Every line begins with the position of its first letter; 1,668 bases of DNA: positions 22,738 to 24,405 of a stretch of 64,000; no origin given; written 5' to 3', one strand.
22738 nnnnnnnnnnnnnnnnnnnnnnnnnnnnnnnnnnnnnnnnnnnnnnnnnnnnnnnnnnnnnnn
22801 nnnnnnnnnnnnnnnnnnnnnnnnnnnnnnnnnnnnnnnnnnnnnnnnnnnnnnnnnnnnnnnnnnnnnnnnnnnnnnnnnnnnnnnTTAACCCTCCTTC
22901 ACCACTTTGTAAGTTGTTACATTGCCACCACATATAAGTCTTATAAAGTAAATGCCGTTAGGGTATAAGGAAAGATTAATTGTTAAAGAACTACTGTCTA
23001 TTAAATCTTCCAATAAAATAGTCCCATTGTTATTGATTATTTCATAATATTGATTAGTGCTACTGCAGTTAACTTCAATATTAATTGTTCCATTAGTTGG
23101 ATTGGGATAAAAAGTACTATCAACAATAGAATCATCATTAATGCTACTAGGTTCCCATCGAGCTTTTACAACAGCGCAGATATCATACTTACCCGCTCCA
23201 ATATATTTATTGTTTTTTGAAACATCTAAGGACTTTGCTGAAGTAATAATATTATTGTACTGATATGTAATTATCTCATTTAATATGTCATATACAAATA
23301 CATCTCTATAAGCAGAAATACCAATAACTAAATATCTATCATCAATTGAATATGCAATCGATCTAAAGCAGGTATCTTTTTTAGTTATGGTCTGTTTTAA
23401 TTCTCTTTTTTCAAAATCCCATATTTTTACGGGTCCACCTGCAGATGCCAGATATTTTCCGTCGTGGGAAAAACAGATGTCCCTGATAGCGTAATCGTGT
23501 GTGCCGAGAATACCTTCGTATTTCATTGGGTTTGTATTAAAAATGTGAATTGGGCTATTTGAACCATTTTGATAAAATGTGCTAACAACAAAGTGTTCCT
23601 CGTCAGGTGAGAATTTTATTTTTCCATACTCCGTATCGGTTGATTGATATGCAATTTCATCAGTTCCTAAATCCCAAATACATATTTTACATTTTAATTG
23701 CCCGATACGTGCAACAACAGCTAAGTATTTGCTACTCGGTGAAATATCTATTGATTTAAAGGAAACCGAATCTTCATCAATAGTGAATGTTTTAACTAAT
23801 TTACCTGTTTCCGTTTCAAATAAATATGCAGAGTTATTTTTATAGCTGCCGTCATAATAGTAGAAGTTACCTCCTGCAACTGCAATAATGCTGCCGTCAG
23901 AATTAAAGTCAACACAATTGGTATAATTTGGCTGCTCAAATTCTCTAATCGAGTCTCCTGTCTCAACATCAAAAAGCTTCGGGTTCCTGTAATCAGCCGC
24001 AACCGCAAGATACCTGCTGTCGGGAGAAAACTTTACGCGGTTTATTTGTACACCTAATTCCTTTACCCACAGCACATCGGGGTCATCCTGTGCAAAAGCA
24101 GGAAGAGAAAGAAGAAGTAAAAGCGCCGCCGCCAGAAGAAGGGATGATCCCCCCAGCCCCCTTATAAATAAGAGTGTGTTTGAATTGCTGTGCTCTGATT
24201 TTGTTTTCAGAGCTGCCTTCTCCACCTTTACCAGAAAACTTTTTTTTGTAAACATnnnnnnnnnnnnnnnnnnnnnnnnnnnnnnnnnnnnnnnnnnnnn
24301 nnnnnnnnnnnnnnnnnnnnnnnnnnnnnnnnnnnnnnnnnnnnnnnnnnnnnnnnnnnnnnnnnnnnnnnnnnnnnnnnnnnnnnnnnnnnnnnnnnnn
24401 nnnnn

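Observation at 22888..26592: Mosaic paralogous T9SS beta-propeller genes with identical 5' ends, flanking a VapBC toxin-antitoxin module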

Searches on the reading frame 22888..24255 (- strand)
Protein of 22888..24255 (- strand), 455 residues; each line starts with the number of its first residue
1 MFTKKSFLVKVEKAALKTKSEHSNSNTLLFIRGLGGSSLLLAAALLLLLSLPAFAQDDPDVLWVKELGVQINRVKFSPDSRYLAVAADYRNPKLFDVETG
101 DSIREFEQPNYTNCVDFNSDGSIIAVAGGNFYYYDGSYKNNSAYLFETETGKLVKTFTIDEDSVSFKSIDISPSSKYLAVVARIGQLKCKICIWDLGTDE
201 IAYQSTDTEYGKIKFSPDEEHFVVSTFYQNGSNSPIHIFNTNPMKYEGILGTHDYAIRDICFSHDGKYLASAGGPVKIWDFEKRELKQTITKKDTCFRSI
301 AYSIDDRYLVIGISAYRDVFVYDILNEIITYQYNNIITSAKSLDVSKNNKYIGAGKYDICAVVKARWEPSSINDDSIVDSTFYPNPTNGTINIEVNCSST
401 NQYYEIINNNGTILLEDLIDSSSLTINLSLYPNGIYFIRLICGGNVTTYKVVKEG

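Call 5: search_protein_families(library=pfam, proteins=[window:22888-24255:-], max_evalue=0.01)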
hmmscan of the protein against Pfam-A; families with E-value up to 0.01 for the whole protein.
window:22888-24255:- (455 aa): 27 families (the best 25 are shown)
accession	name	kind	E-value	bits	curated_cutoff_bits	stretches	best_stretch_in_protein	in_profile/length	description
PF25174.1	Beta-prop_THOC3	-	3.8e-26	92.2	305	2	142-313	70-232/272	THOC3 beta-propeller domain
PF23414.1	Beta-prop_EML_2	-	2.6e-20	73.4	90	3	142-272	21-142/266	Echinoderm microtubule-associated protein second beta-propeller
PF24814.1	WD40_Prp19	-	9.7e-20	71.2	320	2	143-355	73-278/281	Prp19 WD40 domain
PF00400.38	WD40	-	4.4e-16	59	27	1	248-273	5-30/39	WD domain, G-beta repeat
PF24807.1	WD40_CDC20-Fz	-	6.8e-16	58.9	200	1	140-308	28-191/292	CDC20/Fizzy WD40 domain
PF24817.1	WD40_WDHD1_1st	-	4.5e-15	56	109.9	1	212-361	91-246/291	WDHD1 first WD40 domain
PF25173.1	Beta-prop_WDR3_1st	-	1.5e-14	54.5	154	1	190-273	10-90/184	WDR3 first beta-propeller domain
PF25175.1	Beta-prop_WDR5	-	6.5e-12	45.7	250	2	70-225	54-197/296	WDR5 beta-propeller domain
PF25168.1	Beta-prop_WDR36-Utp21_2nd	-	4.6e-11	43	84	2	234-322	220-309/335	WDR36/Utp21 second beta-propeller domain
PF12894.13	ANAPC4_WD40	-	6.4e-11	42.8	22.9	1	66-119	36-90/91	Anaphase-promoting complex subunit 4 WD40 domain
PF18962.6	Por_Secre_tail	-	6.9e-11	42.7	27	1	383-451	2-73/75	Secretion system C-terminal sorting domain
PF24780.1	WD40_MABP1-WDR62_1st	-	2.2e-10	40.8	496.3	1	238-352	22-141/328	MABP1/WDR62 first WD40 domain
PF08662.17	eIF2A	-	2.8e-10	40.8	20.5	1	131-228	74-164/194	Eukaryotic translation initiation factor eIF2A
PF24805.1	EIF3I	-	7.7e-10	38.8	200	1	139-341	30-236/324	EIF3I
PF25172.1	Beta-prop_WDR3_2nd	-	4.2e-08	33.2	140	1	257-358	2-101/293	WDR3 second beta-propeller domain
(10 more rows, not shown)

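Call 6: search_protein_families(library=ncbifam, proteins=[window:22888-24255:-], max_evalue=0.01)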
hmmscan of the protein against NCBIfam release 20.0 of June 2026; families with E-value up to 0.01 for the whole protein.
window:22888-24255:- (455 aa): 1 family
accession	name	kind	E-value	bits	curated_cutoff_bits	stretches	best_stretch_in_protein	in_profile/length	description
TIGR04183.1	Por_Secre_tail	domain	1.2e-11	44.4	23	1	383-454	2-72/72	T9SS type A sorting domain-containing protein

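Call 12: find_homologous_proteins(query=window:22888-24255:-, max_evalue=1e-10)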
Query window:22888-24255:- (455 aa): 220 proteins with E <= 1e-10 among 8000 candidates; the best 120 are listed.
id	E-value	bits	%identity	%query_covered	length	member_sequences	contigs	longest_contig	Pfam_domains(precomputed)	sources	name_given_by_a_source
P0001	0.0e+0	1028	100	100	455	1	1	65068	PF25168.2,PF25174.2,PF24814.2,PF24105.2,PF24805.2,PF23381.2,PF21029.4,PF25173.2,PF25171.2,PF12894.14,PF25175.2,PF24817.2,PF24796.2,PF24780.2,PF25172.2,PF24782.3,PF08662.18,PF18962.8,PF24807.2,PF26550.2,PF00400.39,PF23414.2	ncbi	-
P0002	2.7e-140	486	56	99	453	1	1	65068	PF25168.2,PF25174.2,PF24814.2,PF24105.2,PF24805.2,PF23381.2,PF25173.2,PF25171.2,PF12894.14,PF25175.2,PF24817.2,PF24796.2,PF24780.2,PF23409.2,PF23393.3,PF25172.2,PF24782.3,PF08662.18,PF18962.8,PF24807.2,PF00400.39,PF23414.2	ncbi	-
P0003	7.4e-58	215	41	66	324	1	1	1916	PF25168.2,PF25174.2,PF24814.2,PF24105.2,PF24805.2,PF23381.2,PF25173.2,PF12894.14,PF25175.2,PF24817.2,PF24796.2,PF24780.2,PF23393.3,PF25172.2,PF18962.8,PF23419.3,PF24807.2,PF25047.1,PF00400.39,PF23756.2,PF23414.2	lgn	-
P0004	2.1e-37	147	24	61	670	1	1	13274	PF23769.2,PF23586.3,PF17005.12,PF25048.2,PF23342.2,PF23411.2,PF23215.1,PF02239.23,PF23393.3,PF23609.2,PF24797.2,PF15492.13,PF20426.5,PF25460.2,PF11715.17,PF23749.2,PF25178.1,PF23775.2,PF07433.18,PF25173.2,PF23383.2,PF25171.2,PF12894.14,PF04762.19,PF24780.2,PF16755.12,PF23761.2,PF25172.2,PF24782.3,PF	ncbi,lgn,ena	-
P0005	2.9e-32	130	28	91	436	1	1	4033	PF25168.2,PF24105.2,PF24805.2,PF23342.2,PF24817.2,PF02239.23,PF23393.3,PF23389.2,PF24797.2,PF25460.2,PF00400.39,PF23414.2,PF23410.5,PF25174.2,PF24814.2,PF23381.2,PF21029.4,PF25173.2,PF23383.2,PF25171.2,PF12894.14,PF25175.2,PF24796.2,PF07676.19,PF24780.2,PF23409.2,PF25172.2,PF24782.3,PF16529.12,PF253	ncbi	-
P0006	4.6e-30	123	28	55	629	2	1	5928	PF23769.2,PF23586.3,PF25048.2,PF23342.2,PF02239.23,PF23393.3,PF24797.2,PF20426.5,PF25460.2,PF25178.1,PF23775.2,PF07433.18,PF25173.2,PF23383.2,PF25171.2,PF12894.14,PF04762.19,PF24780.2,PF25172.2,PF24782.3,PF08662.18,PF25047.1,PF26550.2,PF23756.2,PF23098.2,PF25168.2,PF00930.28,PF24105.2,PF24805.2,PF24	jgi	jgi:WD40 repeat protein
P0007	3.7e-29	120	26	64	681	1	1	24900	PF23769.2,PF23586.3,PF25048.2,PF23342.2,PF23411.2,PF23215.1,PF10584.15,PF23393.3,PF23609.2,PF24797.2,PF15492.13,PF20426.5,PF25460.2,PF23749.2,PF25178.1,PF23775.2,PF25173.2,PF23383.2,PF25171.2,PF12894.14,PF24780.2,PF25172.2,PF24782.3,PF08662.18,PF25047.1,PF26550.2,PF23756.2,PF23098.2,PF25168.2,PF1852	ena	-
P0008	8.7e-27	112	26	64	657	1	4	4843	PF23769.2,PF23586.3,PF25048.2,PF23342.2,PF23411.2,PF02239.23,PF11178.14,PF23393.3,PF23609.2,PF24797.2,PF20426.5,PF25460.2,PF11715.17,PF25178.1,PF23775.2,PF25173.2,PF23383.2,PF25171.2,PF12894.14,PF24780.2,PF23761.2,PF25172.2,PF24782.3,PF08662.18,PF25047.1,PF26550.2,PF23756.2,PF23098.2,PF25168.2,PF241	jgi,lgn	jgi:WD40 repeat protein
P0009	1.0e-25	109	29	48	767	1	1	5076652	PF23769.2,PF10647.16,PF23586.3,PF13360.14,PF25048.2,PF23342.2,PF23411.2,PF23215.1,PF02239.23,PF11178.14,PF23770.2,PF23393.3,PF23609.2,PF24797.2,PF15492.13,PF20426.5,PF25460.2,PF11715.17,PF23749.2,PF25178.1,PF23335.2,PF23775.2,PF25173.2,PF23383.2,PF25171.2,PF12894.14,PF21031.3,PF24780.2,PF16755.12,PF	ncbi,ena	-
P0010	2.6e-25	107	27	53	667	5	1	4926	PF23769.2,PF23586.3,PF13360.14,PF25048.2,PF23342.2,PF23411.2,PF23770.2,PF23393.3,PF23609.2,PF24797.2,PF15492.13,PF20426.5,PF25460.2,PF23749.2,PF25178.1,PF23775.2,PF25173.2,PF23383.2,PF25171.2,PF12894.14,PF21031.3,PF24780.2,PF16755.12,PF23761.2,PF25172.2,PF24782.3,PF08662.18,PF25047.1,PF26550.2,PF237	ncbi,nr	ncbi:WD40 repeat domain-containing protein [Candidatus Poribacteria bacterium]|nr:WD40 repeat domain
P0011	3.2e-25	107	25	64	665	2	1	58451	PF23769.2,PF23586.3,PF17005.12,PF25048.2,PF23342.2,PF23411.2,PF23215.1,PF02239.23,PF11178.14,PF10584.15,PF23770.2,PF23393.3,PF23609.2,PF24797.2,PF20426.5,PF25460.2,PF11715.17,PF25178.1,PF23775.2,PF25173.2,PF23383.2,PF25171.2,PF12894.14,PF21031.3,PF24780.2,PF08450.19,PF16755.12,PF23761.2,PF25172.2,PF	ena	-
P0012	4.7e-25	107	26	63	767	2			PF23769.2,PF23586.3,PF17005.12,PF25048.2,PF23342.2,PF23411.2,PF02239.23,PF23393.3,PF23385.2,PF23609.2,PF24797.2,PF15492.13,PF20426.5,PF25460.2,PF11715.17,PF25178.1,PF23775.2,PF25173.2,PF23383.2,PF25171.2,PF12894.14,PF24780.2,PF16755.12,PF23761.2,PF25172.2,PF24782.3,PF08662.18,PF25047.1,PF26550.2,PF2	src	-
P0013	1.5e-24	105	26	56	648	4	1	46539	PF23769.2,PF23586.3,PF17005.12,PF25048.2,PF23342.2,PF23411.2,PF23215.1,PF02239.23,PF11178.14,PF23770.2,PF23393.3,PF23609.2,PF24797.2,PF15492.13,PF20426.5,PF25460.2,PF11715.17,PF25178.1,PF23775.2,PF25173.2,PF23383.2,PF25171.2,PF12894.14,PF24780.2,PF16755.12,PF23761.2,PF25172.2,PF24782.3,PF08662.18,PF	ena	-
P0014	5.6e-24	103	24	85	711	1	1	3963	PF23769.2,PF23586.3,PF25048.2,PF23342.2,PF23411.2,PF02239.23,PF23393.3,PF23609.2,PF24797.2,PF15492.13,PF20426.5,PF25460.2,PF23749.2,PF25178.1,PF23775.2,PF25173.2,PF23383.2,PF25171.2,PF12894.14,PF04762.19,PF24780.2,PF16755.12,PF23761.2,PF25172.2,PF24782.3,PF08662.18,PF25047.1,PF26550.2,PF23756.2,PF23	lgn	-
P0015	6.8e-24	103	26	48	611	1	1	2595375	PF23769.2,PF23586.3,PF13360.14,PF17005.12,PF25048.2,PF23342.2,PF23411.2,PF02239.23,PF23393.3,PF23609.2,PF24797.2,PF15492.13,PF20426.5,PF25460.2,PF11715.17,PF23749.2,PF25178.1,PF23335.2,PF23775.2,PF25173.2,PF23383.2,PF25171.2,PF12894.14,PF21031.3,PF24780.2,PF16755.12,PF23761.2,PF25172.2,PF24782.3,PF0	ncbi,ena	-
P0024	1.6e-21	95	29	77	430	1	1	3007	PF25168.2,PF24105.2,PF24805.2,PF24817.2,PF23393.3,PF23389.2,PF20426.5,PF00400.39,PF23414.2,PF23410.5,PF23775.2,PF25174.2,PF24814.2,PF23381.2,PF25173.2,PF25171.2,PF12894.14,PF25175.2,PF24796.2,PF24780.2,PF23409.2,PF25172.2,PF24782.3,PF25391.2,PF08662.18,PF18962.8,PF24807.2,PF26550.2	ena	-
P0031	2.0e-20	91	25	55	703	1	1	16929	PF25168.2,PF23586.3,PF24105.2,PF24805.2,PF25048.2,PF24017.3,PF23342.2,PF24817.2,PF10584.15,PF23393.3,PF23389.2,PF15492.13,PF20426.5,PF25460.2,PF00400.39,PF23414.2,PF25178.1,PF23410.5,PF23775.2,PF25174.2,PF24814.2,PF23381.2,PF21029.4,PF25173.2,PF23383.2,PF25171.2,PF12894.14,PF25175.2,PF24796.2,PF0767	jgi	jgi:WD40 repeat protein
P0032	2.7e-20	91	24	53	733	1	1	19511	PF25168.2,PF23769.2,PF23586.3,PF24105.2,PF24805.2,PF25048.2,PF24017.3,PF23342.2,PF24817.2,PF23393.3,PF23389.2,PF24797.2,PF20426.5,PF25460.2,PF00400.39,PF23414.2,PF25178.1,PF23775.2,PF25174.2,PF24814.2,PF23381.2,PF21029.4,PF25173.2,PF23383.2,PF25171.2,PF12894.14,PF25175.2,PF24796.2,PF07676.19,PF24780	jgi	jgi:WD40 repeat protein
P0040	5.9e-19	86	28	65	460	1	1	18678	PF18962.8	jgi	jgi:WD40 repeat protein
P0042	7.5e-19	86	25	57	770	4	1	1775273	PF25168.2,PF23769.2,PF23586.3,PF24105.2,PF24805.2,PF25048.2,PF24017.3,PF23342.2,PF13570.14,PF24817.2,PF23393.3,PF24797.2,PF20426.5,PF25460.2,PF00400.39,PF23414.2,PF25178.1,PF23410.5,PF23775.2,PF25174.2,PF24814.2,PF23381.2,PF21029.4,PF25173.2,PF23383.2,PF25171.2,PF12894.14,PF25175.2,PF24796.2,PF07676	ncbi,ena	-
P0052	7.2e-18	83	24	49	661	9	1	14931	PF25168.2,PF23769.2,PF23586.3,PF24105.2,PF24805.2,PF25048.2,PF24017.3,PF23342.2,PF23411.2,PF23760.2,PF24817.2,PF23798.2,PF23393.3,PF23389.2,PF24797.2,PF15492.13,PF20426.5,PF25460.2,PF00400.39,PF23414.2,PF25178.1,PF23410.5,PF23775.2,PF25174.2,PF24814.2,PF23381.2,PF25173.2,PF23383.2,PF25171.2,PF12894.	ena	-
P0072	1.0e-16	79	28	68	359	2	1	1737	PF25168.2,PF23586.3,PF24105.2,PF24805.2,PF17005.12,PF25048.2,PF23342.2,PF13570.14,PF24817.2,PF02239.23,PF23393.3,PF23389.2,PF23609.2,PF20426.5,PF25460.2,PF00400.39,PF04053.21,PF23414.2,PF25178.1,PF23410.5,PF23775.2,PF25174.2,PF24814.2,PF23381.2,PF21029.4,PF25173.2,PF23383.2,PF25171.2,PF12894.14,PF25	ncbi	-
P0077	2.0e-16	78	25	47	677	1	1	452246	PF25168.2,PF24105.2,PF24805.2,PF24017.3,PF23342.2,PF23411.2,PF24817.2,PF02239.23,PF23393.3,PF23389.2,PF23609.2,PF15492.13,PF20426.5,PF25460.2,PF00400.39,PF23749.2,PF23414.2,PF25178.1,PF23410.5,PF23775.2,PF25174.2,PF24814.2,PF23381.2,PF21029.4,PF25173.2,PF23383.2,PF25171.2,PF12894.14,PF25175.2,PF2479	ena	-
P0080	2.6e-16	78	24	66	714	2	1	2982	PF25168.2,PF13360.14,PF24105.2,PF24805.2,PF25048.2,PF24017.3,PF23342.2,PF24817.2,PF02239.23,PF23393.3,PF23389.2,PF23609.2,PF24797.2,PF20426.5,PF25460.2,PF00400.39,PF23414.2,PF25178.1,PF23410.5,PF25174.2,PF24814.2,PF23381.2,PF21029.4,PF25173.2,PF23383.2,PF25171.2,PF12894.14,PF25175.2,PF24796.2,PF0767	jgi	jgi:WD40 repeat protein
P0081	3.9e-16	77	26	55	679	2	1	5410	PF25168.2,PF23586.3,PF24105.2,PF24805.2,PF25048.2,PF24017.3,PF23342.2,PF24817.2,PF23798.2,PF23393.3,PF23389.2,PF20426.5,PF25460.2,PF00400.39,PF23414.2,PF25178.1,PF23410.5,PF23775.2,PF25174.2,PF24814.2,PF23381.2,PF21029.4,PF25173.2,PF23383.2,PF25171.2,PF12894.14,PF25175.2,PF24656.2,PF24796.2,PF07676.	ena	-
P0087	1.5e-15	75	31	28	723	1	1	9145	PF25168.2,PF23586.3,PF24105.2,PF24805.2,PF24017.3,PF23342.2,PF24817.2,PF23393.3,PF15492.13,PF20426.5,PF25460.2,PF00400.39,PF23414.2,PF23410.5,PF23775.2,PF25174.2,PF24814.2,PF23381.2,PF25173.2,PF23383.2,PF25171.2,PF12894.14,PF25175.2,PF24796.2,PF07676.19,PF24780.2,PF23409.2,PF25172.2,PF24782.3,PF2539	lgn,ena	-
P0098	7.0e-15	73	28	33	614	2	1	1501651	PF25168.2,PF24105.2,PF24805.2,PF24017.3,PF23342.2,PF23411.2,PF24817.2,PF23393.3,PF23389.2,PF15492.13,PF20426.5,PF25460.2,PF00400.39,PF23414.2,PF25178.1,PF23410.5,PF23775.2,PF25174.2,PF24814.2,PF23381.2,PF21029.4,PF25173.2,PF23383.2,PF25171.2,PF12894.14,PF25175.2,PF24796.2,PF07676.19,PF24780.2,PF2340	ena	-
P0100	7.2e-15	73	23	52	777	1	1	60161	PF25168.2,PF23769.2,PF23586.3,PF24105.2,PF24805.2,PF25048.2,PF24017.3,PF23342.2,PF24817.2,PF02239.23,PF23393.3,PF23389.2,PF20426.5,PF25460.2,PF00400.39,PF23414.2,PF23410.5,PF23775.2,PF25174.2,PF07433.18,PF24814.2,PF23381.2,PF21029.4,PF25173.2,PF23383.2,PF25171.2,PF12894.14,PF25175.2,PF24796.2,PF0767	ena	-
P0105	1.4e-14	72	24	57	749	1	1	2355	PF25168.2,PF23586.3,PF24105.2,PF24805.2,PF25048.2,PF24017.3,PF23342.2,PF23411.2,PF13570.14,PF24817.2,PF02239.23,PF23798.2,PF23393.3,PF23389.2,PF23609.2,PF24797.2,PF20426.5,PF25460.2,PF00400.39,PF23414.2,PF25178.1,PF23410.5,PF23775.2,PF25174.2,PF24814.2,PF23381.2,PF21029.4,PF25173.2,PF23383.2,PF25171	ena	-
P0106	1.5e-14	72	25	46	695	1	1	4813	PF25168.2,PF23769.2,PF23586.3,PF24105.2,PF24805.2,PF23342.2,PF23411.2,PF24817.2,PF23393.3,PF23389.2,PF24797.2,PF20426.5,PF25460.2,PF00400.39,PF23414.2,PF23410.5,PF23775.2,PF25174.2,PF24814.2,PF23381.2,PF21029.4,PF25173.2,PF23383.2,PF25171.2,PF12894.14,PF25175.2,PF24796.2,PF07676.19,PF24780.2,PF23409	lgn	-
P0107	1.5e-14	72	24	59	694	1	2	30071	PF25168.2,PF23586.3,PF24105.2,PF24805.2,PF25048.2,PF24017.3,PF23342.2,PF23411.2,PF24817.2,PF23393.3,PF15492.13,PF00404.25,PF20426.5,PF25460.2,PF00400.39,PF11715.17,PF23414.2,PF25178.1,PF23775.2,PF25174.2,PF24814.2,PF23381.2,PF21029.4,PF25173.2,PF23383.2,PF25171.2,PF12894.14,PF25175.2,PF24796.2,PF076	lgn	-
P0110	1.8e-14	72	27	52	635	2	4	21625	PF25168.2,PF24105.2,PF24805.2,PF24017.3,PF23342.2,PF24817.2,PF23393.3,PF23389.2,PF15492.13,PF20426.5,PF25460.2,PF00400.39,PF23414.2,PF25178.1,PF23410.5,PF23775.2,PF25174.2,PF24814.2,PF23381.2,PF21029.4,PF25173.2,PF23383.2,PF25171.2,PF12894.14,PF25175.2,PF24796.2,PF07676.19,PF24780.2,PF23409.2,PF2517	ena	-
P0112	1.9e-14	72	24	53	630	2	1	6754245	PF25168.2,PF24105.2,PF24805.2,PF24017.3,PF23342.2,PF23411.2,PF24817.2,PF23393.3,PF23389.2,PF15492.13,PF20426.5,PF25460.2,PF00400.39,PF23414.2,PF23410.5,PF23775.2,PF25174.2,PF24814.2,PF23381.2,PF21029.4,PF25173.2,PF23383.2,PF25171.2,PF12894.14,PF25175.2,PF24796.2,PF07676.19,PF24780.2,PF23409.2,PF1028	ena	-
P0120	7.4e-14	70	23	56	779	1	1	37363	PF25168.2,PF13360.14,PF24105.2,PF24805.2,PF25048.2,PF24017.3,PF23342.2,PF24817.2,PF23798.2,PF23393.3,PF23389.2,PF20426.5,PF25460.2,PF00400.39,PF11715.17,PF23414.2,PF25178.1,PF23410.5,PF23775.2,PF25174.2,PF24814.2,PF23381.2,PF25173.2,PF23383.2,PF25171.2,PF12894.14,PF25175.2,PF24796.2,PF07676.19,PF247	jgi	jgi:WD40 repeat protein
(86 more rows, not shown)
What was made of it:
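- Next is C at 41%, and all others are below 30% (call 12). The source is a MAG contig (call 12).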

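Call 19: find_encoding_contigs(protein=P0003, flank=10000, max_places=10)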
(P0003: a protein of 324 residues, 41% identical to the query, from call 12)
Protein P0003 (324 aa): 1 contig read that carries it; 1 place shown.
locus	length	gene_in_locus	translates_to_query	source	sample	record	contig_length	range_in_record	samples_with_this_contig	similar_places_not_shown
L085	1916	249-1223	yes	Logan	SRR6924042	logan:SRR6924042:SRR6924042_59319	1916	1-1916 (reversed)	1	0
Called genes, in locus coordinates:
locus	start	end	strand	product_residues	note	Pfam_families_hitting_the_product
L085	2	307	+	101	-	?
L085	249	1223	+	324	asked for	PF23414:Beta-prop_EML_2, PF24814:WD40_Prp19, PF25174:Beta-prop_THOC3, PF25172:Beta-prop_WDR3_2nd, PF25175:Beta-prop_WDR5, PF25173:Beta-prop_WDR3_1st, PF24817:WD40_WDHD1_1st, PF23381:Beta-prop_IFT122_1st, +14 more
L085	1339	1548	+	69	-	PF15919:HicB_lk_antitox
